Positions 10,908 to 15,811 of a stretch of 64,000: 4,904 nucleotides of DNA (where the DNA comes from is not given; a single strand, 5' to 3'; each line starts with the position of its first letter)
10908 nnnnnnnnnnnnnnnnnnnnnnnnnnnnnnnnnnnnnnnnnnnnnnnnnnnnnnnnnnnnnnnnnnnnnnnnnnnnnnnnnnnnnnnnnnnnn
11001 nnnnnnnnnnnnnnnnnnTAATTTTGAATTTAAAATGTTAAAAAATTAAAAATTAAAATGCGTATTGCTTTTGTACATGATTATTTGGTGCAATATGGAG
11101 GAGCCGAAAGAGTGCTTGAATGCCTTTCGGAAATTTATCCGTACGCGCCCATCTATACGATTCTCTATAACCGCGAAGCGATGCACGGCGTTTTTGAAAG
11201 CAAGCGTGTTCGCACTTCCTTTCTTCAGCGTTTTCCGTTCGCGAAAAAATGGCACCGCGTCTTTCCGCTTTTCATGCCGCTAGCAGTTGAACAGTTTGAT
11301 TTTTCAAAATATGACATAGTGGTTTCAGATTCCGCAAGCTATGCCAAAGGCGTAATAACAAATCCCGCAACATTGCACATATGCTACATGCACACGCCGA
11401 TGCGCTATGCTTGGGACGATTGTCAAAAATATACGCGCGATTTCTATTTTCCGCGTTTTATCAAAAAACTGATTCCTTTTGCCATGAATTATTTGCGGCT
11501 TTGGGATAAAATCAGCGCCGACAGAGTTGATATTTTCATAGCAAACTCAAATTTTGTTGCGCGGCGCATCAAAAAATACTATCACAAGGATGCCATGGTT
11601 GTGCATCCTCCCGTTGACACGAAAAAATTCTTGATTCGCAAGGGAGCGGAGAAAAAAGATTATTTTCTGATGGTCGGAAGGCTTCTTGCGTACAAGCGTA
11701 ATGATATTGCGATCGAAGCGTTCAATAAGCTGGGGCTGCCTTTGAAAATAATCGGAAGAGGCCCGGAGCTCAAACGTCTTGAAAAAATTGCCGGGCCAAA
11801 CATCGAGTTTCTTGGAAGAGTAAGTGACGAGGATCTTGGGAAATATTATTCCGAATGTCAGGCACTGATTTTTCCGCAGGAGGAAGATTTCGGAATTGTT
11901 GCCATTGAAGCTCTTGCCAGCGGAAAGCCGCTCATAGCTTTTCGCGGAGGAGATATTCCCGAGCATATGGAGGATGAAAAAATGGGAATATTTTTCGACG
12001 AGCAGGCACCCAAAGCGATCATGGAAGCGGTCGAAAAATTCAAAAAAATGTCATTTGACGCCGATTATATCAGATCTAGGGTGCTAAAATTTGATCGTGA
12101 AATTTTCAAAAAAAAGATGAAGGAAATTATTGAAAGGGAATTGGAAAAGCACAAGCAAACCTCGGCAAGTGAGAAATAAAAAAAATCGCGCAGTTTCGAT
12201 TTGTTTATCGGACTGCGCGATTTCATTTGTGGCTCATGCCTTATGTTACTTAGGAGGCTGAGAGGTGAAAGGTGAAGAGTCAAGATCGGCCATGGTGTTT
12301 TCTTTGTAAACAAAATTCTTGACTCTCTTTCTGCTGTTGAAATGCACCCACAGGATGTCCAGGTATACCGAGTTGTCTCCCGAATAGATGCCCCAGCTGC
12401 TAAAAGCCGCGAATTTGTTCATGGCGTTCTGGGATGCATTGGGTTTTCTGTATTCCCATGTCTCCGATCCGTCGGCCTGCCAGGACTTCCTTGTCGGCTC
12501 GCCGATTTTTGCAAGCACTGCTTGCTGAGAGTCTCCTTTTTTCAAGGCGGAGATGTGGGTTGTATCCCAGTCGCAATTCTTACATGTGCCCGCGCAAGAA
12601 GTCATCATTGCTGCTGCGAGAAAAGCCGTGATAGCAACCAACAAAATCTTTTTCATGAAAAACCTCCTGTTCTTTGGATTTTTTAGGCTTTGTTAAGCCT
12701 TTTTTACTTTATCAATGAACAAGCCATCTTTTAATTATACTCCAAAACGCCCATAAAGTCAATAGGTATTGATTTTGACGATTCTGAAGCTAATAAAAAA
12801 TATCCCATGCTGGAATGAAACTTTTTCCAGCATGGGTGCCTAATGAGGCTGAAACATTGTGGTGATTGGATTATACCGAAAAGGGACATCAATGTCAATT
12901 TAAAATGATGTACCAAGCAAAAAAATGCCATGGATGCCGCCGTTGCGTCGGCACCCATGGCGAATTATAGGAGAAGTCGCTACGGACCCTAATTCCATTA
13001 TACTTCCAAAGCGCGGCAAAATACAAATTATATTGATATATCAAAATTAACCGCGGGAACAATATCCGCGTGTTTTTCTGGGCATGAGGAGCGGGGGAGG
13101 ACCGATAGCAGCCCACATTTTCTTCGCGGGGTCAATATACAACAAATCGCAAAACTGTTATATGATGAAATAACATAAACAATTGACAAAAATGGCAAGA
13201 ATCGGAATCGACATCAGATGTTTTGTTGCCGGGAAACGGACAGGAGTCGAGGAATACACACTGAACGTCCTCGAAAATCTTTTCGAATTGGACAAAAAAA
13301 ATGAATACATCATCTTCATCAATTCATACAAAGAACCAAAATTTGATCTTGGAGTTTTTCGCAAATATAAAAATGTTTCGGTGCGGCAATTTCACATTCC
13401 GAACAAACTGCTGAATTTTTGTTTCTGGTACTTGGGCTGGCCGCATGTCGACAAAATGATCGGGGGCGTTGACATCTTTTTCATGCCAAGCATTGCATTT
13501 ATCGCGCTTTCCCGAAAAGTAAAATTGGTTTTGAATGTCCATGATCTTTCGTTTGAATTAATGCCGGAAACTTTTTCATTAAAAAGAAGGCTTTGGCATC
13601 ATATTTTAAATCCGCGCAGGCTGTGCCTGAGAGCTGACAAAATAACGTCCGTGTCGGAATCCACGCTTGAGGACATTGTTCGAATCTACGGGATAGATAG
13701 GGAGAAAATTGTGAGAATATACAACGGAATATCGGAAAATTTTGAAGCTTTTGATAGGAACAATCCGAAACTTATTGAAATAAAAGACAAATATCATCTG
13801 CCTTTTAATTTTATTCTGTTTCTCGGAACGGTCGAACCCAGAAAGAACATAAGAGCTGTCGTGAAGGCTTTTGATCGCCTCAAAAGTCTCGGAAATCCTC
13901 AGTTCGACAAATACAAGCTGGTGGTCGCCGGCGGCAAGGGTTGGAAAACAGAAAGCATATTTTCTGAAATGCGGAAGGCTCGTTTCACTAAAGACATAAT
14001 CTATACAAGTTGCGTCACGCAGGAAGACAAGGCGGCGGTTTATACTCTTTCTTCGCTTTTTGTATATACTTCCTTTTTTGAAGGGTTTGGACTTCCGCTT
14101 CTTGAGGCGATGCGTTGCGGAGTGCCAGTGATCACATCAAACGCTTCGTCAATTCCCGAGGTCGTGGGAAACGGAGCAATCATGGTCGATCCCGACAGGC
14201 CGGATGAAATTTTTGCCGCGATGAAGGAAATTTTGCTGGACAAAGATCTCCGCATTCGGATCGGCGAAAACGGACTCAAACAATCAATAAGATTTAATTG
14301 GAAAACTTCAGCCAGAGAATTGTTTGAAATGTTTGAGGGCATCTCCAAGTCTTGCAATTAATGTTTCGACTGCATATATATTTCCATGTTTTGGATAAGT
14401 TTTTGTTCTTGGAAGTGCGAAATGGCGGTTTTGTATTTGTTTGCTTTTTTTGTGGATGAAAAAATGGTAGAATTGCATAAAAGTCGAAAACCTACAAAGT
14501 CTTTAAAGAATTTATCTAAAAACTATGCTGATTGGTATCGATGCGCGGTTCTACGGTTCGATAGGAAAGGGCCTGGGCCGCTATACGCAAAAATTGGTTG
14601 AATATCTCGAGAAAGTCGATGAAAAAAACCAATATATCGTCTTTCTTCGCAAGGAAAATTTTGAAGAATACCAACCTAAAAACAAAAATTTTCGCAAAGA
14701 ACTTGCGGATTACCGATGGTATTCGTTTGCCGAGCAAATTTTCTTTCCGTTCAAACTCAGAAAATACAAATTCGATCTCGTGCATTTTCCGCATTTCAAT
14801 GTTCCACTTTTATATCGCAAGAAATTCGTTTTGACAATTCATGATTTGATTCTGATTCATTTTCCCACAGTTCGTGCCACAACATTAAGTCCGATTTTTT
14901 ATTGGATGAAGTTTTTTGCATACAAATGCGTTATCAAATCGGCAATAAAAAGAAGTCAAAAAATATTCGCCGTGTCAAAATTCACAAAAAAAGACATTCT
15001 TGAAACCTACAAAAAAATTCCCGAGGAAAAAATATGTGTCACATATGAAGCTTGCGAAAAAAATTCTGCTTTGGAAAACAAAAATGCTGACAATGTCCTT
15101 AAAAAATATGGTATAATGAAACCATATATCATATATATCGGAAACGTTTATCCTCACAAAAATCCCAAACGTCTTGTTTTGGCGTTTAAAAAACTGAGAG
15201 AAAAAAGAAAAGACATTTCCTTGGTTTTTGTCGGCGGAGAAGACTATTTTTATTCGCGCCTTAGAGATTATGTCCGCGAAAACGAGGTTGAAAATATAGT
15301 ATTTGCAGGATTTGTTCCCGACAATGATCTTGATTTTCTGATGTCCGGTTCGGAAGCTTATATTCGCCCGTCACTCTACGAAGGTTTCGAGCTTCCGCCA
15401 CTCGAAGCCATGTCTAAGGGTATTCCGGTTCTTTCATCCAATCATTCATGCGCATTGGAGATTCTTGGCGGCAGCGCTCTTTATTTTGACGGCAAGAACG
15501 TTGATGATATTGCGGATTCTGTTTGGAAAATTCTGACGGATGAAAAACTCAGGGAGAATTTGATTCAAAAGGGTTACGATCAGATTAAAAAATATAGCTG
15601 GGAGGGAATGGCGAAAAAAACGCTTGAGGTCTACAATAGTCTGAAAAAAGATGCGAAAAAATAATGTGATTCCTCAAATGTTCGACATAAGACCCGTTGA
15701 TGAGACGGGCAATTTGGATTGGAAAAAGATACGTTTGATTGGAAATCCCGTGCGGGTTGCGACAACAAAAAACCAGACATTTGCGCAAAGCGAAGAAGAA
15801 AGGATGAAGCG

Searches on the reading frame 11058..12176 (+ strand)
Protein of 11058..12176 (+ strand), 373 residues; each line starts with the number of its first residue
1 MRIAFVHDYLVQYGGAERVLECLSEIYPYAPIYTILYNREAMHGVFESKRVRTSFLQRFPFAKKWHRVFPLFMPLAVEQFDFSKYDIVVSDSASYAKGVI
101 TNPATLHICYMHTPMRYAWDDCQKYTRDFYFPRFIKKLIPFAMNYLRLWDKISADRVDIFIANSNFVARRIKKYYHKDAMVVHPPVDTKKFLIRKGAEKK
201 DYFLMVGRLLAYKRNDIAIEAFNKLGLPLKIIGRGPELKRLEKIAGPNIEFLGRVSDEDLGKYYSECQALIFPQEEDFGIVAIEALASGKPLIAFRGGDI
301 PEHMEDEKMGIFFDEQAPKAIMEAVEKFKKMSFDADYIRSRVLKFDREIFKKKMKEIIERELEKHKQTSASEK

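Call 35: search_protein_families(library=pfam, proteins=[window:11058-12176:+], max_evalue=0.001)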
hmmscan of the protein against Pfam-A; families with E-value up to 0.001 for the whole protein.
window:11058-12176:+ (373 aa): 3 families
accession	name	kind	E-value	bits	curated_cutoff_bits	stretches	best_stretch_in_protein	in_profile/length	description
PF00534.26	Glycos_transf_1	-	1.1e-26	93.9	26.4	1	197-332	12-159/172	Glycosyl transferases group 1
PF13692.12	Glyco_trans_1_4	-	2.8e-22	79.9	27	1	202-327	3-138/142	Glycosyl transferases group 1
PF13439.12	Glyco_transf_4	-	3.3e-09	37.4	28.5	1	14-189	2-169/170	Glycosyltransferase Family 4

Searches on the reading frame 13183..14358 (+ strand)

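Call 35: search_protein_families(library=pfam, proteins=[window:13183-14358:+], max_evalue=0.001)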
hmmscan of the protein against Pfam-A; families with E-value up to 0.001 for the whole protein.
window:13183-14358:+ (392 aa): 6 families
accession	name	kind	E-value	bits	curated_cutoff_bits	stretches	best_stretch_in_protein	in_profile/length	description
PF00534.26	Glycos_transf_1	-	2.6e-34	118.7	26.4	1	208-366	15-171/172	Glycosyl transferases group 1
PF13692.12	Glyco_trans_1_4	-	2.5e-25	89.9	27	1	211-352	4-141/142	Glycosyl transferases group 1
PF13439.12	Glyco_transf_4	-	1.4e-13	51.7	28.5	1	21-184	3-167/170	Glycosyltransferase Family 4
PF20706.3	GT4-conflict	-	7.5e-10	38.8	26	1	209-327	198-319/385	Family 4 Glycosyltransferase in conflict systems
PF13579.12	Glyco_trans_4_4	-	7.5e-08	33.3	29.7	1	102-182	83-158/158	Glycosyl transferase 4-like domain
PF13524.12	Glyco_trans_1_2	-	1.4e-05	25.6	25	1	241-379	15-141/144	Glycosyl transferase-like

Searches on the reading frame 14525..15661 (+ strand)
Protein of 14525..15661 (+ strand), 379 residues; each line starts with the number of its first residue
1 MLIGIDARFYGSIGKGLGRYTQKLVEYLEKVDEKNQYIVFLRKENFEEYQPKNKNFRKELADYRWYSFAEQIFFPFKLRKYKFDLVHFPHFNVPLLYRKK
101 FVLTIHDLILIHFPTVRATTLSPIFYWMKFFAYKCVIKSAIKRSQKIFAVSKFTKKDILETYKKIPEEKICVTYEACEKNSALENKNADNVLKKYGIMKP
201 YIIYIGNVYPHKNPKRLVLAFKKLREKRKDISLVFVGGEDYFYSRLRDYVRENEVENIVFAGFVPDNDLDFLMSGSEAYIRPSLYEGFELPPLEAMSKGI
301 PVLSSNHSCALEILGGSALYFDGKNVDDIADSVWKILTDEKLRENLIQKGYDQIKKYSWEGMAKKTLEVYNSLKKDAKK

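Call 35: search_protein_families(library=pfam, proteins=[window:14525-15661:+], max_evalue=0.001)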
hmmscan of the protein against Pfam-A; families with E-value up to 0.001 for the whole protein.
window:14525-15661:+ (379 aa): 5 families
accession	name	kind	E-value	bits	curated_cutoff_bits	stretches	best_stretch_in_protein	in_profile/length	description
PF00534.26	Glycos_transf_1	-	5.3e-32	111.2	26.4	1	198-352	14-171/172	Glycosyl transferases group 1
PF13692.12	Glyco_trans_1_4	-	1.6e-22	80.8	27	1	200-339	2-142/142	Glycosyl transferases group 1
PF13439.12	Glyco_transf_4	-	1.2e-12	48.6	28.5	1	16-174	3-163/170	Glycosyltransferase Family 4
PF20706.3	GT4-conflict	-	3.7e-08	33.2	26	1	206-317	204-323/385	Family 4 Glycosyltransferase in conflict systems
PF13524.12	Glyco_trans_1_2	-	6.2e-05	23.4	25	1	220-365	5-141/144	Glycosyl transferase-like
